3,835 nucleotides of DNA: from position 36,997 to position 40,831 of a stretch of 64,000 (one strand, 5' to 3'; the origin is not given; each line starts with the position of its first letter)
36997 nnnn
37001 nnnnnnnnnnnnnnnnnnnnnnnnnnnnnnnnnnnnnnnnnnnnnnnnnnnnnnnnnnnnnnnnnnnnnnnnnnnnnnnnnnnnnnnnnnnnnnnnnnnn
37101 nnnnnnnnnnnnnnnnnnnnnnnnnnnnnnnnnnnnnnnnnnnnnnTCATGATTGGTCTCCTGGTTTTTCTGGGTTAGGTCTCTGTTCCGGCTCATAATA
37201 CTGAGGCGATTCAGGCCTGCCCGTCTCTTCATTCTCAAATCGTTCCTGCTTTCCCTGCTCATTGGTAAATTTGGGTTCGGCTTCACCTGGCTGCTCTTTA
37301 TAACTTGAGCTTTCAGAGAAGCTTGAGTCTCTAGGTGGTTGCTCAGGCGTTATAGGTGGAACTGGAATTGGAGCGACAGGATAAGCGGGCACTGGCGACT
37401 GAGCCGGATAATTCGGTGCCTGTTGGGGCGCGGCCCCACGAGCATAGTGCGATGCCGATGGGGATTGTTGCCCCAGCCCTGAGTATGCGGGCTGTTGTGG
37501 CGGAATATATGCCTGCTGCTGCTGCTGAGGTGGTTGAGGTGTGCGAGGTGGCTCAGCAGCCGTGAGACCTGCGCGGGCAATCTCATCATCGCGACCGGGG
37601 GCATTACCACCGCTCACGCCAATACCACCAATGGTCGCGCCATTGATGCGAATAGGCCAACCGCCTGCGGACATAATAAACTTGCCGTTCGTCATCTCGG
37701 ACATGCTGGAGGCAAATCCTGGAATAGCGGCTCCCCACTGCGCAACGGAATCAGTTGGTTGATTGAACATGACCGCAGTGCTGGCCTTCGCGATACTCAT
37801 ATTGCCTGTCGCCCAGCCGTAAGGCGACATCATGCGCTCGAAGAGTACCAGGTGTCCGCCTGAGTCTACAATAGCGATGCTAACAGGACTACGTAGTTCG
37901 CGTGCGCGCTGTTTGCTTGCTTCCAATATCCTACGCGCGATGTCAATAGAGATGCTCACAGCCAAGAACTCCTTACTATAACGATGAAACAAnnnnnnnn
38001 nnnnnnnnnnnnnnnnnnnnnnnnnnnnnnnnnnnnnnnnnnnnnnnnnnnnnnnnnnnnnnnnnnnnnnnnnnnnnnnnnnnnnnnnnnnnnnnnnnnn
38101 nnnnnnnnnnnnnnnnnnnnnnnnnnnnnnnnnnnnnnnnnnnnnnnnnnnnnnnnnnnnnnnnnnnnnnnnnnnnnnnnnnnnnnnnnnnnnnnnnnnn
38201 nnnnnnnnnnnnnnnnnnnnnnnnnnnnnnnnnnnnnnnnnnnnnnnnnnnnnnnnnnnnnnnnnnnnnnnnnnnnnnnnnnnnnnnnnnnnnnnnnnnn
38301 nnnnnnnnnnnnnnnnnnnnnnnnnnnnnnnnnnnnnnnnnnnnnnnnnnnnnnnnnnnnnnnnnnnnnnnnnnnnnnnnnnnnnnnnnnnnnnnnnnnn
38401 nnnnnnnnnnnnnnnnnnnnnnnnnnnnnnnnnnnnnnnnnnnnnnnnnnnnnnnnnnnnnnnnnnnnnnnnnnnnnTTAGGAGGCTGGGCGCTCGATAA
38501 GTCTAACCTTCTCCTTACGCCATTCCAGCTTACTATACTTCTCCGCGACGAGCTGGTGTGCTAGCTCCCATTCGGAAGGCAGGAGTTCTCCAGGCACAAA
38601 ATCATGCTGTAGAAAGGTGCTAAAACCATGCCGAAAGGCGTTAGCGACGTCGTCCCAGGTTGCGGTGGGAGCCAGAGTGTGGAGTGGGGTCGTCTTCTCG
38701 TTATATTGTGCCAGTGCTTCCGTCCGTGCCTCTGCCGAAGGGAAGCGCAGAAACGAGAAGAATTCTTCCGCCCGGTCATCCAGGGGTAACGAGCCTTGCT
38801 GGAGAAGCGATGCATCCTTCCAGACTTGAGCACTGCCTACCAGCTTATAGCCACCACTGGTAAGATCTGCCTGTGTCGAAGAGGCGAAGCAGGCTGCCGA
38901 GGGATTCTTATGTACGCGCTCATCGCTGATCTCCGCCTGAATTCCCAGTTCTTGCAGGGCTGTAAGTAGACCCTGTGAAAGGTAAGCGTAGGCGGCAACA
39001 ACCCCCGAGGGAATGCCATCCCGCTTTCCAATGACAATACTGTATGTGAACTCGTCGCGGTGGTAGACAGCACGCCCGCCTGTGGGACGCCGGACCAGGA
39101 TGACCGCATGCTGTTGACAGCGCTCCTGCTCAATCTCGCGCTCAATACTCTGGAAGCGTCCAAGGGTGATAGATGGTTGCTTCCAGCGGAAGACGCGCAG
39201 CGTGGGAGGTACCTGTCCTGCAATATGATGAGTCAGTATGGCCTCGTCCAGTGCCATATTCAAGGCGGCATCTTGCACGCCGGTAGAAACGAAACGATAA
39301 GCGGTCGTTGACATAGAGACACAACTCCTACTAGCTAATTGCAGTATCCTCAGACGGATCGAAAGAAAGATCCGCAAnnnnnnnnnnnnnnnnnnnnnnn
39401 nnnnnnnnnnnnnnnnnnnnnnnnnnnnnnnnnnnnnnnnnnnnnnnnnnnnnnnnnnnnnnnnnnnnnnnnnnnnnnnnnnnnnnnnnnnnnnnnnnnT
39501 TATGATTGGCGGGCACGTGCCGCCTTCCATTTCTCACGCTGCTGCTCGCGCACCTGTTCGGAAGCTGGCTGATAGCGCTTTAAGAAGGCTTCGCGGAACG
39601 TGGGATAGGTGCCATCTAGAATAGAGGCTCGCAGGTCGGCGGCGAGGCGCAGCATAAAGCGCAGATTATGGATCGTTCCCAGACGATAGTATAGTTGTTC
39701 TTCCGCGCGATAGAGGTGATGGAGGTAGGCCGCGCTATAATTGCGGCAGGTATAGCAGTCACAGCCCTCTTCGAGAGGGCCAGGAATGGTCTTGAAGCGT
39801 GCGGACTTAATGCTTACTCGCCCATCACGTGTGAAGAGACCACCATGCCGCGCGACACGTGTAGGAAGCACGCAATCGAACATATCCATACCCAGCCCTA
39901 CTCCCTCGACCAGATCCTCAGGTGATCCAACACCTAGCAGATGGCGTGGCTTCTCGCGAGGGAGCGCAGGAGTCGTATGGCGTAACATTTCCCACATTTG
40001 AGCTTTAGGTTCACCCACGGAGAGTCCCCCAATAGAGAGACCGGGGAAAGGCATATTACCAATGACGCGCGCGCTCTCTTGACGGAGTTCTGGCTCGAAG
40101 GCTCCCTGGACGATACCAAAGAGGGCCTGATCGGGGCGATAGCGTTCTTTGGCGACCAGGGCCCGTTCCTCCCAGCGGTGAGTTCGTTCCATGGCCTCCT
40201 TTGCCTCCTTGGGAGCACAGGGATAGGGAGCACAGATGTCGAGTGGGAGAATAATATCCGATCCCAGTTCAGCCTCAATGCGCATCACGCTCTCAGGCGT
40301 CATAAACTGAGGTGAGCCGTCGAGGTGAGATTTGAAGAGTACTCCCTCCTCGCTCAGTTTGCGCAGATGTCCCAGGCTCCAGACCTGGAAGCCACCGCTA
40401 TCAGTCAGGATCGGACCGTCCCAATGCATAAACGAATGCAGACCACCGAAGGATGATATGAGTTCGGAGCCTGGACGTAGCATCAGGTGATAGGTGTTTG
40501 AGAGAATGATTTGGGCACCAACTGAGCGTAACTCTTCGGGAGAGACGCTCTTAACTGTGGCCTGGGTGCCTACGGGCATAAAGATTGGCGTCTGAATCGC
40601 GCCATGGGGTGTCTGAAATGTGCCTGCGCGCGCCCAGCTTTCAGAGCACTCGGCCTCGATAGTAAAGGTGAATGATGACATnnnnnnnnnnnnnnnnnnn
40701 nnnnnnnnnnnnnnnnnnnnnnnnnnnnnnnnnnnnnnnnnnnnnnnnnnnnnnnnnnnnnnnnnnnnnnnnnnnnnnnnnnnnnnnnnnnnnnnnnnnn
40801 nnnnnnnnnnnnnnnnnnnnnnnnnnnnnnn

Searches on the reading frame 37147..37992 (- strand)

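Call 62: search_protein_families(library=pfam, proteins=[window:37147-37992:-], max_evalue=0.001)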
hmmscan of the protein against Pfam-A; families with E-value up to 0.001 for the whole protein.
window:37147-37992:- (281 aa): 1 family
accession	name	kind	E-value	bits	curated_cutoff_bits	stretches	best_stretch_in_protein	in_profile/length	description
PF03928.20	HbpS-like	-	8.6e-28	97.4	25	1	15-143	2-127/128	Haem degrading protein HbpS-like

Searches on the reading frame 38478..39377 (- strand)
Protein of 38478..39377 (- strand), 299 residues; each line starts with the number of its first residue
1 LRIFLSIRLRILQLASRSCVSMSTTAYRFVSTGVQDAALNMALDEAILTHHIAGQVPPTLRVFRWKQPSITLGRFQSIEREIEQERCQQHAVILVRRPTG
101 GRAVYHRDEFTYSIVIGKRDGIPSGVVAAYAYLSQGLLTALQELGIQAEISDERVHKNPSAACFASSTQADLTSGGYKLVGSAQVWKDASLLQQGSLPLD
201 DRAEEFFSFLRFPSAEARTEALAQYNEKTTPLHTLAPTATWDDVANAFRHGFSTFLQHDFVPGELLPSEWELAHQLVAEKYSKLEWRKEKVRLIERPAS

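Call 62: search_protein_families(library=pfam, proteins=[window:38478-39377:-], max_evalue=0.001)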
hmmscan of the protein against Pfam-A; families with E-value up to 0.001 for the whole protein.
window:38478-39377:- (299 aa): 2 families
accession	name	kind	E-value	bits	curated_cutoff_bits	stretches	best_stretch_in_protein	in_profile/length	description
PF21948.1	LplA-B_cat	-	2.7e-35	122.6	27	1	36-252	1-199/200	Lipoyl protein ligase A/B catalytic domain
PF03099.24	BPL_LplA_LipB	-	2.4e-11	44.1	21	1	73-197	2-128/133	Biotin/lipoate A/B protein ligase family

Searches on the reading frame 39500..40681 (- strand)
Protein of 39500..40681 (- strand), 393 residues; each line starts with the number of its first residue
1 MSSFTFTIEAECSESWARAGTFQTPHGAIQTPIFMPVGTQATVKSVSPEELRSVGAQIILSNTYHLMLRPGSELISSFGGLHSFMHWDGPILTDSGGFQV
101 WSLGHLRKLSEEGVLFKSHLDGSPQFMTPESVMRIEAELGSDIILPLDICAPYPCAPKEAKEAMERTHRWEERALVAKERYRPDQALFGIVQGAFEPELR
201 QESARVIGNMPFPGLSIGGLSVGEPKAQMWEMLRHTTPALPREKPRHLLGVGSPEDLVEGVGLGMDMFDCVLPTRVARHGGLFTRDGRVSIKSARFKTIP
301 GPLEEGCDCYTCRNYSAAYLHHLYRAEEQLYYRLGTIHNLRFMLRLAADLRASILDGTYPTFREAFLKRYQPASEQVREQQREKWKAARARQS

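Call 62: search_protein_families(library=pfam, proteins=[window:39500-40681:-], max_evalue=0.001)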
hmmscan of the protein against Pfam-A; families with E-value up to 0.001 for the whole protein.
window:39500-40681:- (393 aa): 1 family
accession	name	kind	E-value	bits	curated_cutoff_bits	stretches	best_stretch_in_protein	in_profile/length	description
PF01702.25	TGT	-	4.5e-155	516.5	26.3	1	17-371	3-356/357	Queuine tRNA-ribosyltransferase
